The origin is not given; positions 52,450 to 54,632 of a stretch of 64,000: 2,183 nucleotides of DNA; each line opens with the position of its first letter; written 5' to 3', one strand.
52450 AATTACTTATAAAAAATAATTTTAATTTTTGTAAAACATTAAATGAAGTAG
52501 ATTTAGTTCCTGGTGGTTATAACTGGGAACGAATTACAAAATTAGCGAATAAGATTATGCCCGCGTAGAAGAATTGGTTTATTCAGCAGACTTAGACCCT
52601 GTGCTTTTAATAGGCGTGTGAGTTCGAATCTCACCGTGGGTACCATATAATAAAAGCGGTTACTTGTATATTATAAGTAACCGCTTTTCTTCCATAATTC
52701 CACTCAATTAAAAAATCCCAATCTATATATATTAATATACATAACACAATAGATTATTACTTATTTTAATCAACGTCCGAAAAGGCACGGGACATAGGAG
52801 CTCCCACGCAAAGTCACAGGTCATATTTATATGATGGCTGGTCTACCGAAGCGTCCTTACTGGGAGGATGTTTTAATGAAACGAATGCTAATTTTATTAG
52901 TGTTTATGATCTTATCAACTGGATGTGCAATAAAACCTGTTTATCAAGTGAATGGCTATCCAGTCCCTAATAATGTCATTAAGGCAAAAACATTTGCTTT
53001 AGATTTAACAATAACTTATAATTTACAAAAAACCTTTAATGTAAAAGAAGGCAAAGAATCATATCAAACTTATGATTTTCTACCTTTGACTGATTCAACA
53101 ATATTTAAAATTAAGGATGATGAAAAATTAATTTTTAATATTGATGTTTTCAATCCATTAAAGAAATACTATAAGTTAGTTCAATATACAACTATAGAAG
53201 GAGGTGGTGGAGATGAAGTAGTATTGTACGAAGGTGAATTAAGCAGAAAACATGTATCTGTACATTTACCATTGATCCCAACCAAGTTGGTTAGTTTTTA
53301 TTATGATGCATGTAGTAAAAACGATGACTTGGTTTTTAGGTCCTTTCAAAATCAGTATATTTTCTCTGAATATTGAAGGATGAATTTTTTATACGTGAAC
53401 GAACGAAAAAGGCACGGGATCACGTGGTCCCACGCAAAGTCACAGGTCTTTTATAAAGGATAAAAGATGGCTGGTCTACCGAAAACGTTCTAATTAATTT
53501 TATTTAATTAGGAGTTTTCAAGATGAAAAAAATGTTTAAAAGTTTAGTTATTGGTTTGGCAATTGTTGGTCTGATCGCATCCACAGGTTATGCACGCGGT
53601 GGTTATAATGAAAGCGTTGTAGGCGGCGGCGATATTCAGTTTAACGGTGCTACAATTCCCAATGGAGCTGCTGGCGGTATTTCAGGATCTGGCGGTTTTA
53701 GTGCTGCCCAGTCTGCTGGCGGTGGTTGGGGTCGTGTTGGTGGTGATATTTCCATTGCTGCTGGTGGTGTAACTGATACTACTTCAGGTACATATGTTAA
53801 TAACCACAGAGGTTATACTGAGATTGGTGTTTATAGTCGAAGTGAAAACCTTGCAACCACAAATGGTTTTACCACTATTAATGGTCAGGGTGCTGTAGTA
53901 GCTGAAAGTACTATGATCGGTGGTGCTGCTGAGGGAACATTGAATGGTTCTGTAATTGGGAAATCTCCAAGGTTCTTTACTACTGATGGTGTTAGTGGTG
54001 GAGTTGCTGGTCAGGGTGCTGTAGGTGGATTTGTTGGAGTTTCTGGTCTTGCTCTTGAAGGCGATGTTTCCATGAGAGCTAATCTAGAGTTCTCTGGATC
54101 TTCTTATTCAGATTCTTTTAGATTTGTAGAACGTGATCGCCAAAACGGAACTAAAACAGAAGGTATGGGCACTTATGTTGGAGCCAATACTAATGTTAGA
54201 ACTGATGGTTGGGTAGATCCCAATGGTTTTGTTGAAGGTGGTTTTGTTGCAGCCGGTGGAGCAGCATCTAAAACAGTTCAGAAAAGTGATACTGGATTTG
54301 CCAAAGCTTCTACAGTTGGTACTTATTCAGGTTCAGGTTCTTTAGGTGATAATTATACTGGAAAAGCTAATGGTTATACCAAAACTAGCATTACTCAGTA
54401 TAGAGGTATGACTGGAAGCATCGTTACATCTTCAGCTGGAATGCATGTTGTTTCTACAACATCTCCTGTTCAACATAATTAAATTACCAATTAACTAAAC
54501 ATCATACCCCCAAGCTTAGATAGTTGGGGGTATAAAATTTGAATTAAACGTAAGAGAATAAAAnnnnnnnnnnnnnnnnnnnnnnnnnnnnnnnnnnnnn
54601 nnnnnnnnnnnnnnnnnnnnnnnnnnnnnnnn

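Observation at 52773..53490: Two c-di-GMP-I riboswitches in series in a jumbo-phage operon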

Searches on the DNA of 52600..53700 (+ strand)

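Call 3: search_rna_families(source=window, start=52600, end=53700, threshold=evalue, max_evalue=10, show_alignments=6)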
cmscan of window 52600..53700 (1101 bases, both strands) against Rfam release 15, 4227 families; matches with E-value up to 10: 13.
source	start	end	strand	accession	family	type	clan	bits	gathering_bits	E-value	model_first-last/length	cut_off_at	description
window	53402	53484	+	RF03167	c-di-GMP-I-GGC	Cis-reg; riboswitch;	CL00126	34.9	59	3.2e-06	1-80/80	no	c-di-GMP-I-GGC riboswitch aptamer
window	52775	52851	+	RF03167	c-di-GMP-I-GGC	Cis-reg; riboswitch;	CL00126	30.1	59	7.8e-05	1-80/80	no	c-di-GMP-I-GGC riboswitch aptamer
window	53298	53373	+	RF00288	snoZ30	Gene; snRNA; snoRNA; CD-box;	-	22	50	0.15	1-97/97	no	Z30 small nucleolar RNA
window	52646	52700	+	RF00909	mir-883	Gene; miRNA;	-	21.2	85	0.22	1-77/77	no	mir-883 microRNA precursor family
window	52647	52691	+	RF01413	miR-430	Gene; miRNA;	CL00096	20.3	47.3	0.82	1-70/70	no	miR-430 microRNA precursor family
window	52650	52690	-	RF03664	MIR6288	Gene; miRNA;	-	20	74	0.57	1-92/92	no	MIR6288 microRNA precursor family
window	52636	52702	-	RF00909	mir-883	Gene; miRNA;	-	19.1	85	0.85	1-77/77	no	mir-883 microRNA precursor family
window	52647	52747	-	RF04182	GibS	Gene; sRNA;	-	18.3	115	9.2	1-142/142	no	GibS sRNA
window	53406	53514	-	RF02877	NmsRb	Gene; sRNA;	-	18.1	52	5.1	1-91/91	no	Neisseria metabolic switch regulator b (RcoF1/NgncR163)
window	52636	52703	-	RF04262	MIR1319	Gene; miRNA;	-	17.6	116.6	4.4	1-119/119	no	MIR1319 microRNA precursor family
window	52649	52691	+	RF04262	MIR1319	Gene; miRNA;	-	17.5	116.6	4.5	1-119/119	no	MIR1319 microRNA precursor family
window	53027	53093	+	RF02183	ST7-OT3_1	Gene; lncRNA;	-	16.5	50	8.6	1-79/79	no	ST7 overlapping transcript 3 conserved region 1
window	52600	52642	+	RF00005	tRNA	Gene; tRNA;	CL00001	15.7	29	4.7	33-71/71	5'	tRNA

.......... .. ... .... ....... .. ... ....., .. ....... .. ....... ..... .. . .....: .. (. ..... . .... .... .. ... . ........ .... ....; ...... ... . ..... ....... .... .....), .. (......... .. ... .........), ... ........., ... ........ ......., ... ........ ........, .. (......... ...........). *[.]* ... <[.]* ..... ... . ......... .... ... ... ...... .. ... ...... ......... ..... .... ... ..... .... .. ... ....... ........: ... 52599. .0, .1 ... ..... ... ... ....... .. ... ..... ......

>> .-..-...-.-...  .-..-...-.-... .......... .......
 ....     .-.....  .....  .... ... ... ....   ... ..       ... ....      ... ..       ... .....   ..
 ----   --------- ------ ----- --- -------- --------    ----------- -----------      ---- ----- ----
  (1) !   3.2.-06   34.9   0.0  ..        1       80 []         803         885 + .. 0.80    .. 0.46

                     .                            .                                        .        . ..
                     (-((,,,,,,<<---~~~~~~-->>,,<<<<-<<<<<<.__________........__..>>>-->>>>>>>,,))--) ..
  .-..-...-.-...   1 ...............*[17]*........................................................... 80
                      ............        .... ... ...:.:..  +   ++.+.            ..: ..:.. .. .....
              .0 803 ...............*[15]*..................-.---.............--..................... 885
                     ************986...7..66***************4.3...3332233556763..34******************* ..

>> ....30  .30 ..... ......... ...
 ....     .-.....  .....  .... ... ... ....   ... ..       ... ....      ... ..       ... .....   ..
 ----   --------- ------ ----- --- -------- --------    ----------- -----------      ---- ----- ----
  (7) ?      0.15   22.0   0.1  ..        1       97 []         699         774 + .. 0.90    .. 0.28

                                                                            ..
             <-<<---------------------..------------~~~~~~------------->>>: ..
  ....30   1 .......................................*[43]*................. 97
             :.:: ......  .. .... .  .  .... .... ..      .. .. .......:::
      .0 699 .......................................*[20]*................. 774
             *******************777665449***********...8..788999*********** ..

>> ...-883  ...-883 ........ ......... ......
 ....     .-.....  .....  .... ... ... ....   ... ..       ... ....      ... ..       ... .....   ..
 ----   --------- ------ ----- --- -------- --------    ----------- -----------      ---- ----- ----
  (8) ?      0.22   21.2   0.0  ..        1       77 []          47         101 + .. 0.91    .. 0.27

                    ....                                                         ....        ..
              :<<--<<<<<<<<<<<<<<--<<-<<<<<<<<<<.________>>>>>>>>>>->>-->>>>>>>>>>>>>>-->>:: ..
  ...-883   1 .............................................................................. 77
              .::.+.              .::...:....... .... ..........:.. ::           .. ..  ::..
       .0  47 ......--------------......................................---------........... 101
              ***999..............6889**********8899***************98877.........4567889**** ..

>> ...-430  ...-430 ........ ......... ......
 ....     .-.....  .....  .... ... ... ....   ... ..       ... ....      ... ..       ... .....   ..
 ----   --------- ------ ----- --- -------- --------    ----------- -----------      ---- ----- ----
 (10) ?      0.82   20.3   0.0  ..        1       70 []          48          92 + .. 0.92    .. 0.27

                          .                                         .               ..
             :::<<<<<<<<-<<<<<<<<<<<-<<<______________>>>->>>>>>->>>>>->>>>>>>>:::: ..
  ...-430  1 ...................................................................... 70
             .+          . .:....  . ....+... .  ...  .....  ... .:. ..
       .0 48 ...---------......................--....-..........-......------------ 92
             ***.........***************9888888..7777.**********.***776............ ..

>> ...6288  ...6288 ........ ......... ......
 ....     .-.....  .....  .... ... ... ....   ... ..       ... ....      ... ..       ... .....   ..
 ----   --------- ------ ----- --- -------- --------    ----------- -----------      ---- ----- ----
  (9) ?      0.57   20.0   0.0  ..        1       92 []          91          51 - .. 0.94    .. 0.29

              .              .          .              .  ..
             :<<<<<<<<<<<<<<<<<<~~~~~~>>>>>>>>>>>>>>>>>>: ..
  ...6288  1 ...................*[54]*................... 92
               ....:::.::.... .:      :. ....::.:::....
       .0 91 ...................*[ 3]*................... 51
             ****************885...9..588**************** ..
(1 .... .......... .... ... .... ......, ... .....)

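Call 7: search_rna_families(source=window, start=53380, end=53530, threshold=gathering, show_alignments=2)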
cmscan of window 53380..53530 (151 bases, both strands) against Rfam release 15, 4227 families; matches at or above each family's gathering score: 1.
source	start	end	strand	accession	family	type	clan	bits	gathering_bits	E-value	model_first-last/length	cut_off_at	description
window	53401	53483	+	RF01051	c-di-GMP-I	Cis-reg; riboswitch;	CL00126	39.1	35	9.4e-07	1-87/87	no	c-di-GMP-I riboswitch aptamer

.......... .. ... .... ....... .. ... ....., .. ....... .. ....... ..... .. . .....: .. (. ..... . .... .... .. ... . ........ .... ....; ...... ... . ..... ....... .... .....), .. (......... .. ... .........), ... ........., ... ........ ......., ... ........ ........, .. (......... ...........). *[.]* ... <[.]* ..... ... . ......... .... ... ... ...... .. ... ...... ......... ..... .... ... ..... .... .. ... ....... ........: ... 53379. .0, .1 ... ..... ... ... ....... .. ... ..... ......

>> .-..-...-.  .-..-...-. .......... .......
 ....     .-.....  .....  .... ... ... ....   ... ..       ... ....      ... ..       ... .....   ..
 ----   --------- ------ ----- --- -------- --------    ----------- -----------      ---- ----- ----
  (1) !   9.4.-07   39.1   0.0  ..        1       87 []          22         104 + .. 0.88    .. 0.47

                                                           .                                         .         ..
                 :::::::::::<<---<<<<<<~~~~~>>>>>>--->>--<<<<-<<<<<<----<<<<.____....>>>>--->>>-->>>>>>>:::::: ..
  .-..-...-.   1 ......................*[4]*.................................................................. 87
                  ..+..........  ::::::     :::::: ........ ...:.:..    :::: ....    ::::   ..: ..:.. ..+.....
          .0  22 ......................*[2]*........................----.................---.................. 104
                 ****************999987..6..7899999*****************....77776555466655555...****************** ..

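Call 72: build_rna_model(alignment_id=A6, structure=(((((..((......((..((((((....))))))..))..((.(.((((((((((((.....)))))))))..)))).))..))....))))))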
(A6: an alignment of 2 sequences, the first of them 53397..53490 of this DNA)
Model R1 built from alignment A6 (2 sequences, 94 columns); structure: as given.
model positions 94; base pairs 30; branch points 1; effective number of sequences 0.64; information 0.609 bits per position. Calibrated on 0.2 Mb of random sequence (short: E-values are rough).
structure used (alignment columns):
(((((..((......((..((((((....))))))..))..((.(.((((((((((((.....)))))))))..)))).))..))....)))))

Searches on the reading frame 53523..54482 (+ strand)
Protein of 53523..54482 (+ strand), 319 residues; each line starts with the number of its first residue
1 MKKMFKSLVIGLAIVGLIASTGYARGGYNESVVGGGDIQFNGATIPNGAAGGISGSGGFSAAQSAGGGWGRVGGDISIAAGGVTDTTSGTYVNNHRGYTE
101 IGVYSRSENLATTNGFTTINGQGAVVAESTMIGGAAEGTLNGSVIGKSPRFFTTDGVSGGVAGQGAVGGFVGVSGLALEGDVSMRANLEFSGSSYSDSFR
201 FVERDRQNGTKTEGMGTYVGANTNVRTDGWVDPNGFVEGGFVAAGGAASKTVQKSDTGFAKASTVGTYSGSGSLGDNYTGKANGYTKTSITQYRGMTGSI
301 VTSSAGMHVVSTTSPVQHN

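Call 6: search_protein_families(library=pfam, proteins=[window:53523-54482:+], max_evalue=0.01)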
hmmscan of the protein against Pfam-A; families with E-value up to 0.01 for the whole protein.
window:53523-54482:+ (319 aa): 0 families

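Call 12: search_protein_families(library=phrogs, proteins=[window:53523-54482:+], max_evalue=0.01)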
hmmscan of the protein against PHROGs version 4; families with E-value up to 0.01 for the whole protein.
window:53523-54482:+ (319 aa): 0 families

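Call 14: find_related_loci(query=window:53523-54482:+, collection=viral_contigs, flank=4000)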
Query window:53523-54482:+ (319 aa) in viral_contigs; peptide patterns used: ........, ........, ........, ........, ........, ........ (x = any residue, [..] = any of these).
10 stretches matched a pattern, but none encodes a relative of the query by tblastn (E <= 1e-3).

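Call 16: find_homologous_proteins(query=window:53523-54482:+)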
Query window:53523-54482:+ (319 aa): 31 proteins with E <= 0.001 among 8000 candidates.
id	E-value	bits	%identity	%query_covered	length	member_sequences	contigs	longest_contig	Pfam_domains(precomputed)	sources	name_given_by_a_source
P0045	3.8e-193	659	100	100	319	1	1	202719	-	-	-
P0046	1.9e-74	269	55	99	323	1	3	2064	-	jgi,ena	-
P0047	3.0e-73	265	52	97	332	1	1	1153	-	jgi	-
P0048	1.2e-51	194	48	86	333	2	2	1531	-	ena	-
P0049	7.5e-50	188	47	92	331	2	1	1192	-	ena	-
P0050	3.9e-47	179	49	76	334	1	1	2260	-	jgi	jgi:hypothetical protein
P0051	6.1e-45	172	44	97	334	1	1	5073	-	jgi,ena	-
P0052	2.7e-44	170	45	69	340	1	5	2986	-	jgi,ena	-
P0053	5.4e-44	169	42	98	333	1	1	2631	-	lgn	-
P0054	1.3e-43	168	43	100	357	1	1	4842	-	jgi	-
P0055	9.6e-41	158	47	67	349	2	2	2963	-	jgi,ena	-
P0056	2.0e-40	157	44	77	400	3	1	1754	-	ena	-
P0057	2.5e-40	157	42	97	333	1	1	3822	-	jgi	jgi:hypothetical protein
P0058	1.2e-37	148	45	77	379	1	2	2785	-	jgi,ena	-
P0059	6.1e-36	142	41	90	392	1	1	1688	-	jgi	-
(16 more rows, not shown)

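Call 39: predict_structure(alignment_id=A3)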
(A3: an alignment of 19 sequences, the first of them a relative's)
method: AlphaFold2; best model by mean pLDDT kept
length: 319 residues; sequences in the alignment: 19
mean_pLDDT: 88.6   pTM: 0.79
mean pLDDT of the five models: 88.6, 88.0, 88.0, 86.4, 84.7
residues with pLDDT >= 90: 222; 70-90: 64; 50-70: 14; < 50: 19
segments of 3 or more residues with pLDDT < 50: 1-3, 13-25
pLDDT, mean of each block of 10 residues (from residue 1): 50 43 50 92 91 96 87 90 96 91 97 93 87 96 87 90 97 89 94 97 90 97 95 87 98 94 97 95 97 91 97 79
secondary structure, 60 per line:
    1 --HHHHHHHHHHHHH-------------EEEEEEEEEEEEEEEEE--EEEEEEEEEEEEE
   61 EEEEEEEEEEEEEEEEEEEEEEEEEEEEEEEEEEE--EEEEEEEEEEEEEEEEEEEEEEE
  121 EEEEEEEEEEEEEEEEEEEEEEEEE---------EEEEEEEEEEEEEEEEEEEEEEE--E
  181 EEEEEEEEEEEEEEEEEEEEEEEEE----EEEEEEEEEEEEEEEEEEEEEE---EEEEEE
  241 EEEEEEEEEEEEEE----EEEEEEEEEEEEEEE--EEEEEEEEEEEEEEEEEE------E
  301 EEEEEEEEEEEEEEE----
elements in order: H3-15 E29-45 E48-95 E98-145 E155-177 E180-205 E210-231 E235-254 E259-273 E276-293 E300-315

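Call 44: fold_search(model_id=the predicted structure, library=pdb)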
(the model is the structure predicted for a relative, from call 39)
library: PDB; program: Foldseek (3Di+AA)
matches with E <= 10: 500; with E <= 0.001: 13
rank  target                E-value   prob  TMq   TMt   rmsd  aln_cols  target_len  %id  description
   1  7pag                  6.3e-05  0.06  0.10  0.07  40.8       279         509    9  The pore conformation of lymphocyte perforin (released 2022-02-16)
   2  6h04_B                1.1e-04  0.06  0.11  0.06  38.3       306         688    7  Closed conformation of the Membrane Attack Complex (released 2018-12-19)
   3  6h04_F                1.3e-04  0.47  0.20  0.13  44.2       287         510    8  Closed conformation of the Membrane Attack Complex (released 2018-12-19)
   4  8b0g_D                1.7e-04  0.25  0.18  0.12  35.4       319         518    4  2C9, C5b9-CD59 structure (released 2023-02-22)
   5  6h03_B                2.9e-04  0.05  0.09  0.05  45.6       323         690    8  OPEN CONFORMATION OF THE MEMBRANE ATTACK COMPLEX (released 2018-12-19)
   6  5fmw_A                3.3e-04  0.06  0.12  0.09  44.8       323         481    6  The poly-C9 component of the Complement Membrane Attack Complex (released 2016-02-17)
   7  8b0g_B                3.3e-04  0.06  0.11  0.06  36.0       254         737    9  2C9, C5b9-CD59 structure (released 2023-02-22)
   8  4v2t_1                3.6e-04  0.08  0.11  0.08  40.3       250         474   11  Membrane embedded pleurotolysin pore with 13 fold symmetry (released 2015-02-18)
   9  4v2t_A                3.6e-04  0.08  0.11  0.08  40.3       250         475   11  Membrane embedded pleurotolysin pore with 13 fold symmetry (released 2015-02-18)
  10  6h03_C                4.2e-04  0.15  0.18  0.12  44.6       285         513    7  OPEN CONFORMATION OF THE MEMBRANE ATTACK COMPLEX (released 2018-12-19)
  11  6h03_G                4.9e-04  0.04  0.10  0.07  45.5       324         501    6  OPEN CONFORMATION OF THE MEMBRANE ATTACK COMPLEX (released 2018-12-19)
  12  9do7_M                5.6e-04  0.14  0.14  0.10  40.6       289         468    7  Membrane-spanning OlyA/PlyB pore complex (released 2025-09-24)
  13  8b0f_B                6.1e-04  0.11  0.15  0.07  37.4       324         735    5  CryoEM structure of C5b8-CD59 (released 2023-02-22)
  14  8a1d_A                1.0e-03  0.04  0.12  0.08  33.6       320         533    7  Structure of murine perforin-2 (Mpeg1) pore in ring form (released 2022-07-20)
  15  9kg0_A                1.0e-03  0.06  0.13  0.14  27.8       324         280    9  Alpha-hemolysin heptameric late pre-pore state derived from 10:0 PC/Sphingomyelin liposomes (released 2025-06-11)
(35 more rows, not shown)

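Call 59: find_encoding_contigs(protein=P0046, flank=3000, max_places=4)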
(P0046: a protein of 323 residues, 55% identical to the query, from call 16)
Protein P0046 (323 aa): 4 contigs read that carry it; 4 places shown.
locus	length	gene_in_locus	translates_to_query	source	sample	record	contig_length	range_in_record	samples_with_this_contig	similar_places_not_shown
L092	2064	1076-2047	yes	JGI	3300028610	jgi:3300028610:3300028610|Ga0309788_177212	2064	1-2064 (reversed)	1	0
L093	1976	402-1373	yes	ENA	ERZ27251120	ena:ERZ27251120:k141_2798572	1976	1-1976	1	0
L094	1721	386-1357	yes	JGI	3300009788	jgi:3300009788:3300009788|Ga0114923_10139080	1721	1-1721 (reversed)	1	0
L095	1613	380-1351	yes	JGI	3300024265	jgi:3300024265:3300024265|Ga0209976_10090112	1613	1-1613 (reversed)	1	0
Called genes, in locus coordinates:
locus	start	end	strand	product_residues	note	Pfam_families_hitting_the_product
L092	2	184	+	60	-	?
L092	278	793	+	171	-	-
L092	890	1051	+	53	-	-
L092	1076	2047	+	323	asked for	-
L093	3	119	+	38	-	?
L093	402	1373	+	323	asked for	-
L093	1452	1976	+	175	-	?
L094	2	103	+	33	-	?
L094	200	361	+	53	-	-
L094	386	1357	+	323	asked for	-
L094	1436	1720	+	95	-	?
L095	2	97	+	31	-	?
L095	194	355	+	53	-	-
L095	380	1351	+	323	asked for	-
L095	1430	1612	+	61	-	?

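Call 60: find_encoding_contigs(protein=P0051, flank=3000, max_places=3)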
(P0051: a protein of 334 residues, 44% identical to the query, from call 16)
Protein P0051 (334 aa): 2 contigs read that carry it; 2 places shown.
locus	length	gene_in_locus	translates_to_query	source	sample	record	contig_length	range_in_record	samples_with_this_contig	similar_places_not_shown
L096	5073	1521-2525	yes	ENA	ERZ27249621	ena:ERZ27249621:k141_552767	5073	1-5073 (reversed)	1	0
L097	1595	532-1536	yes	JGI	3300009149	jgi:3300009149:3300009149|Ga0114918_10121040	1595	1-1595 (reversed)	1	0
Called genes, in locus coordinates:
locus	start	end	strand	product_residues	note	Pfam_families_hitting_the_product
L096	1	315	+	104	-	?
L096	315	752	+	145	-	PF08719:NADAR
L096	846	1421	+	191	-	-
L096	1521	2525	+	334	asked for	-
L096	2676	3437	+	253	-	-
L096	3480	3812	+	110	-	-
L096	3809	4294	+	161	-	PF06094:GGACT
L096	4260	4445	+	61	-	-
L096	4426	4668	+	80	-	-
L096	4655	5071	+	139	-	?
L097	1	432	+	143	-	?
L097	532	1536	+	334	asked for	-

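Call 61: find_encoding_contigs(protein=P0054, flank=3000, max_places=3)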
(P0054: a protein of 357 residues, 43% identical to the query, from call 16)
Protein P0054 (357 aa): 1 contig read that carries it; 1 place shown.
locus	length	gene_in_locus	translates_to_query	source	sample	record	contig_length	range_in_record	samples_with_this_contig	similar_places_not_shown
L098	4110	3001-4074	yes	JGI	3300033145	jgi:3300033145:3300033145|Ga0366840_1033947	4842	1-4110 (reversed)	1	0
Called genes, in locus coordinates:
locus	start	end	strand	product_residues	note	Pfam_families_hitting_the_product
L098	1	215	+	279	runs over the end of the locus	PF04717:Phage_base_V (weak)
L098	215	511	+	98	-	PF05488:PAAR_motif (weak)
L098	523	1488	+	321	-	PF07460:NUMOD3, PF01844:HNH (weak)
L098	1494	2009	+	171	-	PF01510:Amidase_2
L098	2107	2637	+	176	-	-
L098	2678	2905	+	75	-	-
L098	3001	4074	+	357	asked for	-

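Call 106: search_protein_families(library=ncbifam, proteins=[window:53523-54482:+], max_evalue=0.1)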
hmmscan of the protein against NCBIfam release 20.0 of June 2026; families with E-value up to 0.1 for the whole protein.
window:53523-54482:+ (319 aa): 0 families
